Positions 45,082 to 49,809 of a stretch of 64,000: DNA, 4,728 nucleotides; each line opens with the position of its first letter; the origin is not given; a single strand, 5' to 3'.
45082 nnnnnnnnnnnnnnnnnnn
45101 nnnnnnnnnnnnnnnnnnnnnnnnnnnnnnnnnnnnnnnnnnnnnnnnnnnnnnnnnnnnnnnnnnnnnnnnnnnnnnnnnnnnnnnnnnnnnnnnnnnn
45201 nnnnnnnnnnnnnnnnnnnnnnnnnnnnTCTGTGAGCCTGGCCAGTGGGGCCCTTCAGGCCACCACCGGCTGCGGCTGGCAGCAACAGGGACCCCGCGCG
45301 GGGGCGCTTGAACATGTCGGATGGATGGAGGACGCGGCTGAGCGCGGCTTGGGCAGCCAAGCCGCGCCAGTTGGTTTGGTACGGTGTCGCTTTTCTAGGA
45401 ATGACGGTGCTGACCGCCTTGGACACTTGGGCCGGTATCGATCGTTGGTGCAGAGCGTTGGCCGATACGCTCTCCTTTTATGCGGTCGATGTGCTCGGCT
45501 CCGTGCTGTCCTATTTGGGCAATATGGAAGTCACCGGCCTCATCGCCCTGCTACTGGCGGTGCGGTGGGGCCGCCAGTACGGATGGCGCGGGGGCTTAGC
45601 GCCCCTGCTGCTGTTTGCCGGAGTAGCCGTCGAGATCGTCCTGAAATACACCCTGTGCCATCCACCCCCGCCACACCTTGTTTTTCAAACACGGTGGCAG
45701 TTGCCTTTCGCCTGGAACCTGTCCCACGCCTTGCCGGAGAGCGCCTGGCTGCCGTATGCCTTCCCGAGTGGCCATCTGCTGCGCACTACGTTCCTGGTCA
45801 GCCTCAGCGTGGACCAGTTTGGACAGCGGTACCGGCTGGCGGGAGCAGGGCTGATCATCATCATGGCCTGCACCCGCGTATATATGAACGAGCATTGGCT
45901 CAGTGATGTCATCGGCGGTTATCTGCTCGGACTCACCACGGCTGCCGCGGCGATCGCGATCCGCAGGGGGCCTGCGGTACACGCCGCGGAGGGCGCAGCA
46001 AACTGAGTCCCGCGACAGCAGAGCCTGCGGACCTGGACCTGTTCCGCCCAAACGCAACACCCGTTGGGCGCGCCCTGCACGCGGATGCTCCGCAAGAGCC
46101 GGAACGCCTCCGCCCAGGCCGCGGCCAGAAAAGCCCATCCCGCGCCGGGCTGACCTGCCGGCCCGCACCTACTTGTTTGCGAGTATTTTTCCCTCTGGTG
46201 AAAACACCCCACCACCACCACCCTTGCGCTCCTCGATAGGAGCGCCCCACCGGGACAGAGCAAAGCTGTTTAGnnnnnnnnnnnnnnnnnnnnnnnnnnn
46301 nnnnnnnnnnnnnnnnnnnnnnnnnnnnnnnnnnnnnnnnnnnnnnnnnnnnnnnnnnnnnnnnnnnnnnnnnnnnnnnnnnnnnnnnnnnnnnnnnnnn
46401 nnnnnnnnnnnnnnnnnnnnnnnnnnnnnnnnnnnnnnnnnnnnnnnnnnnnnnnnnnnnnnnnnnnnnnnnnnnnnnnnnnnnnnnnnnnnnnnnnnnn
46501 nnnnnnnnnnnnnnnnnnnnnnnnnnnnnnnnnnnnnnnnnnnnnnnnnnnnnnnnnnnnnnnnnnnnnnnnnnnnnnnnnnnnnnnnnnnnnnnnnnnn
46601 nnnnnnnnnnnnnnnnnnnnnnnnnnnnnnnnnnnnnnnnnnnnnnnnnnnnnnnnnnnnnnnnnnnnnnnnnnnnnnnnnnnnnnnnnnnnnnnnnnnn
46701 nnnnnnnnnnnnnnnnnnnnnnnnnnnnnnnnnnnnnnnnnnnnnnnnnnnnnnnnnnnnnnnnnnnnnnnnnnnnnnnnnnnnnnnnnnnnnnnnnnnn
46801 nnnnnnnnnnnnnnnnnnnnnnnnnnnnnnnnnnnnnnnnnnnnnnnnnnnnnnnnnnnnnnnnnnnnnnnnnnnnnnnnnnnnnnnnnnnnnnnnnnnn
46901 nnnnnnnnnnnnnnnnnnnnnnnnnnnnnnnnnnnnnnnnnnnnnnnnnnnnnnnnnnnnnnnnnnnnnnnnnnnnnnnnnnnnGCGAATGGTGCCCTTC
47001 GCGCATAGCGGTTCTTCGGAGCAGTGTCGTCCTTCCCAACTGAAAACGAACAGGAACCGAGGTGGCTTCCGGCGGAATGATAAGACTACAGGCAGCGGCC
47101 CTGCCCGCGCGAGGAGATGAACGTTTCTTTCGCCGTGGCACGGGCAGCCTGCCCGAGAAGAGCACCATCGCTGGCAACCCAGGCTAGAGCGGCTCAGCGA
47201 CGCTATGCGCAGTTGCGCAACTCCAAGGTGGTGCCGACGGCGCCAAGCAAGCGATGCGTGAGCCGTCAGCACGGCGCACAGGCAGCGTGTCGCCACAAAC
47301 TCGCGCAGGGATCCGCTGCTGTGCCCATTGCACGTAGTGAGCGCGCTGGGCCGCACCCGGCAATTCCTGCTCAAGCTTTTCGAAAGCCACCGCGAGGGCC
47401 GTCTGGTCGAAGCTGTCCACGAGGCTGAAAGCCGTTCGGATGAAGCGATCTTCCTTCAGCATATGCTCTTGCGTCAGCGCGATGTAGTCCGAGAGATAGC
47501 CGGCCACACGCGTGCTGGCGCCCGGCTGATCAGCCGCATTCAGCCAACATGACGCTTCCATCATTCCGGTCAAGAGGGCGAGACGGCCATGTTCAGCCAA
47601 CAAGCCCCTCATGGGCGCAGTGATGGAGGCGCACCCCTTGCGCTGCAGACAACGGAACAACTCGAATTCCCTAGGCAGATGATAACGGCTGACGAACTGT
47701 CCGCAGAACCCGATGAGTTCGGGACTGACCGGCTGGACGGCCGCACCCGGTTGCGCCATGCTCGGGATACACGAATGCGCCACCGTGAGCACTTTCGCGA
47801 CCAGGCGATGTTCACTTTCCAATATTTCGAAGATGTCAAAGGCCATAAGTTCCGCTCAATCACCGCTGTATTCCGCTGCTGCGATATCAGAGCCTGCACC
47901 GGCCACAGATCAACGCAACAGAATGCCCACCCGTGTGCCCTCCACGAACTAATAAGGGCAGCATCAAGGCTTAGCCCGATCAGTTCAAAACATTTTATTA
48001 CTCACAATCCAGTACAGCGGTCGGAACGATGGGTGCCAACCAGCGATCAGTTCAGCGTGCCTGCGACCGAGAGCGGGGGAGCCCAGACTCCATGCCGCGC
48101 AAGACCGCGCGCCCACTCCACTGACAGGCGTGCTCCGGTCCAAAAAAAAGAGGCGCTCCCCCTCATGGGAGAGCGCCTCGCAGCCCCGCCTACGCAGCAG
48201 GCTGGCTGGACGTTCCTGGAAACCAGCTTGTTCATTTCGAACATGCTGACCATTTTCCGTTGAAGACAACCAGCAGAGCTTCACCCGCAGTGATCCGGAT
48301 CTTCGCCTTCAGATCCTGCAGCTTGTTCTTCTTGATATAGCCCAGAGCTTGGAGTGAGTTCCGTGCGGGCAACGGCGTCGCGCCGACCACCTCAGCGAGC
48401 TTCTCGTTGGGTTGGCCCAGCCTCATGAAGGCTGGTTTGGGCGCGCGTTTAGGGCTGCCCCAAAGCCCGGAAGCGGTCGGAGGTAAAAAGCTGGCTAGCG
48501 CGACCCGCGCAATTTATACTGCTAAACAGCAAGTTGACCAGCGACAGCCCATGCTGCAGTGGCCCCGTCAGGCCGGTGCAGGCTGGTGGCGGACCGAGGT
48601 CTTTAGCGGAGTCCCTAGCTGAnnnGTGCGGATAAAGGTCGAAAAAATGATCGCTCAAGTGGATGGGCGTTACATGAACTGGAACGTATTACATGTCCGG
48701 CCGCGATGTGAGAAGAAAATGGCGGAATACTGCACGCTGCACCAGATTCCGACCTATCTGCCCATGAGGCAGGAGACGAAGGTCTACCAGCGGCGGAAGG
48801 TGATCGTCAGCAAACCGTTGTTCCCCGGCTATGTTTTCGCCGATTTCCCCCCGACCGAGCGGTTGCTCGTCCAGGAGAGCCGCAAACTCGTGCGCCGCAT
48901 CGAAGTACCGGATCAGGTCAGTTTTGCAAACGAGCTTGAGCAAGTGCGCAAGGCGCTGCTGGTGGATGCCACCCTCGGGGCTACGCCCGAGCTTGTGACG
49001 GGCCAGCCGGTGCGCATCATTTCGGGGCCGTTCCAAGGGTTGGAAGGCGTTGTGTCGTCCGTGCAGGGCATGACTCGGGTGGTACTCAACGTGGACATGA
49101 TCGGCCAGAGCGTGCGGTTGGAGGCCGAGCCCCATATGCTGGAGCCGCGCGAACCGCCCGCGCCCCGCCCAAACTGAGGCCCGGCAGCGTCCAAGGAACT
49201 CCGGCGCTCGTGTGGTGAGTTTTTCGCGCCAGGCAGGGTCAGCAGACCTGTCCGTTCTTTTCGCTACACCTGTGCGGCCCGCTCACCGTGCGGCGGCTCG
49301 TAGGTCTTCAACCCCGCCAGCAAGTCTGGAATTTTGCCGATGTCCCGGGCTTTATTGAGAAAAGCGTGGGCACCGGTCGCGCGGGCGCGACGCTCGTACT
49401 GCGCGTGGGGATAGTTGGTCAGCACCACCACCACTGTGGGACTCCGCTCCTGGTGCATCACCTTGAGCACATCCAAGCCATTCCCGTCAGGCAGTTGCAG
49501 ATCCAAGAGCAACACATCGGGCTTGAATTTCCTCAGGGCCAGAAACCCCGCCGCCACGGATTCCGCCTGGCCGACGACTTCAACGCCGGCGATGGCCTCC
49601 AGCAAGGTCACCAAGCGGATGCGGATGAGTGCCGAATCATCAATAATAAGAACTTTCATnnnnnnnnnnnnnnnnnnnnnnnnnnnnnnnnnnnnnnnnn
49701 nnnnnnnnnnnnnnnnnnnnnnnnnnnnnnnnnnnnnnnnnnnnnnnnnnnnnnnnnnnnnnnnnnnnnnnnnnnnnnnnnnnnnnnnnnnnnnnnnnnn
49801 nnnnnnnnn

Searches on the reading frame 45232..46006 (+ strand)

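Call 10: search_protein_families(library=pfam, proteins=[window:45232-45906:+, window:45245-46006:+], max_evalue=0.001)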
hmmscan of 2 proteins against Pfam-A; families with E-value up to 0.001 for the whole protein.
window:45232-45906:+ (224 aa): 0 families

window:45245-46006:+ (253 aa): 2 families
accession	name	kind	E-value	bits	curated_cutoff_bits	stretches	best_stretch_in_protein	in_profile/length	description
PF01569.27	PAP2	-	1.1e-13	51.6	27.2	1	123-239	9-124/130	PAP2 superfamily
PF14378.12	PAP2_3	-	0.00021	21.6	27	1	169-234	123-189/190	PAP2 superfamily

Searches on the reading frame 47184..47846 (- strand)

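Call 10: search_protein_families(library=pfam, proteins=[window:47184-47846:-], max_evalue=0.001)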
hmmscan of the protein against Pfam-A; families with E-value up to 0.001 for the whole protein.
window:47184-47846:- (220 aa): 1 family
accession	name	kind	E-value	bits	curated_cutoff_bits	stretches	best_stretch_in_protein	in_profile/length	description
PF01814.28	Hemerythrin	-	0.00059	20.8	25.3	1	5-134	2-121/127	Hemerythrin HHE cation binding domain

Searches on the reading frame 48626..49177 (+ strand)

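Call 10: search_protein_families(library=pfam, proteins=[window:48626-49177:+], max_evalue=0.001)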
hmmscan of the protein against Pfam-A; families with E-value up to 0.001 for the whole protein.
window:48626-49177:+ (183 aa): 2 families
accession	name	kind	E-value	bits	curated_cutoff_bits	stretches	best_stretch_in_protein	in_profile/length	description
PF02357.24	NusG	-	1.1e-10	42.3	22.2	1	17-92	1-68/93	Transcription termination factor nusG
PF00467.35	KOW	-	0.00033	20.8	22.3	1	129-148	5-24/32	KOW motif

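Call 54: search_protein_families(library=ncbifam, proteins=[window:48626-49177:+], max_evalue=0.00001)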
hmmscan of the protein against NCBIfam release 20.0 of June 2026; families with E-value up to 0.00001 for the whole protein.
window:48626-49177:+ (183 aa): 6 families
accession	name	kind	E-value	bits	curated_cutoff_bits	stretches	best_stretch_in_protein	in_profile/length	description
NF033644.1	antiterm_UpxY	subfamily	2.2e-23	83.1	100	1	19-170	1-162/164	UpxY family transcription antiterminator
TIGR01955.1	RfaH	equivalog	4.2e-17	62.6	144.5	1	19-168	1-154/159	transcription/translation regulatory transformer protein RfaH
NF006534.0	PRK09014.1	equivalog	1.2e-12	48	124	1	18-165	3-152/162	transcription/translation regulatory transformer protein RfaH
NF033641.1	antiterm_LoaP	exception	1.9e-11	44.4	125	1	19-165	1-157/166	antiterminator LoaP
TIGR00922.1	nusG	equivalog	6.8e-10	39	135.7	1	44-167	35-164/172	transcription termination/antitermination protein NusG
TIGR01956.2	NusG_myco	equivalog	5.8e-06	26.1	150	0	102-171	174-235/239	transcription termination/antitermination protein NusG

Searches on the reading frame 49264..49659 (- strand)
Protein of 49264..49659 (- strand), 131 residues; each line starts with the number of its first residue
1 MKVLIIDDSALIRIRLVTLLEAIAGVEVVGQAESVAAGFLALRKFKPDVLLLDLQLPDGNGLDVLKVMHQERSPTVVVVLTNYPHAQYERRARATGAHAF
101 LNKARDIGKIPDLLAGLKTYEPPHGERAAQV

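Call 10: search_protein_families(library=pfam, proteins=[window:49264-49659:-], max_evalue=0.001)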
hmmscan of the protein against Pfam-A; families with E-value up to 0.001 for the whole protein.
window:49264-49659:- (131 aa): 1 family
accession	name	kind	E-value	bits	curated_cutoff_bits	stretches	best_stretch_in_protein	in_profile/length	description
PF00072.30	Response_reg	-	2.3e-20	73.2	30.2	1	3-111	1-107/111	Response regulator receiver domain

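Call 54: search_protein_families(library=ncbifam, proteins=[window:49264-49659:-], max_evalue=0.00001)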
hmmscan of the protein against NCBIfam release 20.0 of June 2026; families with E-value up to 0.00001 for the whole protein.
window:49264-49659:- (131 aa): 43 families (the best 25 are shown)
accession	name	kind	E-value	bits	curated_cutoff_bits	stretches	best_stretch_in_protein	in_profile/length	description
NF001965.0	PRK00742.1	subfamily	6.4e-17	61.8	293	1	1-105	4-109/357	chemotaxis-specific protein-glutamate methyltransferase CheB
NF008677.0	PRK11697.1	equivalog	1.2e-16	60.8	246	1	1-106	2-104/238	two-component system response regulator BtsR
NF011896.0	PRK15369.1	equivalog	9.8e-16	58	242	1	1-104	4-107/211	two component system response regulator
NF007935.0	PRK10651.1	equivalog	6.2e-15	55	250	1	2-104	8-110/216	two-component system response regulator NarL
NF033791.1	ActR_PrrA_rreg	equivalog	1.3e-14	54.6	250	1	3-116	4-115/173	ActR/PrrA/RegA family redox response regulator transcription factor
NF052445.1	RespRegMctR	equivalog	8.2e-14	51.5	300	1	1-103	2-104/205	two-component system response regulator MctR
NF047785.1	respo_reg_MadR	equivalog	1.7e-13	50.4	300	1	1-107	1-110/209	MadR family response regulator transcription factor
NF009206.0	PRK12555.1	subfamily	1.5e-12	47.2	342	1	1-99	1-100/340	chemotaxis-specific protein-glutamate methyltransferase CheB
NF007419.0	PRK09958.1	equivalog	1.9e-12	47.2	251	1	1-110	1-109/204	acid-sensing system DNA-binding response regulator EvgA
NF007820.0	PRK10529.1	equivalog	9.1e-12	44.9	325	1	2-110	3-108/225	two-component system response regulator KdpE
NF007018.1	PRK09483.1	equivalog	9.5e-12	45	280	1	2-105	3-106/217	UvrY/SirA/GacA family response regulator transcription factor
TIGR01818.1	ntrC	equivalog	1e-11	44.3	558.6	1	3-109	1-105/463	nitrogen regulation protein NR(I)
NF008469.0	PRK11361.1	equivalog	1.2e-11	43.9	714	1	2-110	6-112/461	acetoacetate metabolism transcriptional regulator AtoC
NF007403.0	PRK09935.1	equivalog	8.6e-11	41.8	271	1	3-110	6-113/210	fimbria biosynthesis transcriptional regulator FimZ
NF010684.1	PRK14084.1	equivalog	1e-10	41.8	375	1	1-101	1-99/254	response regulator transcription factor LytR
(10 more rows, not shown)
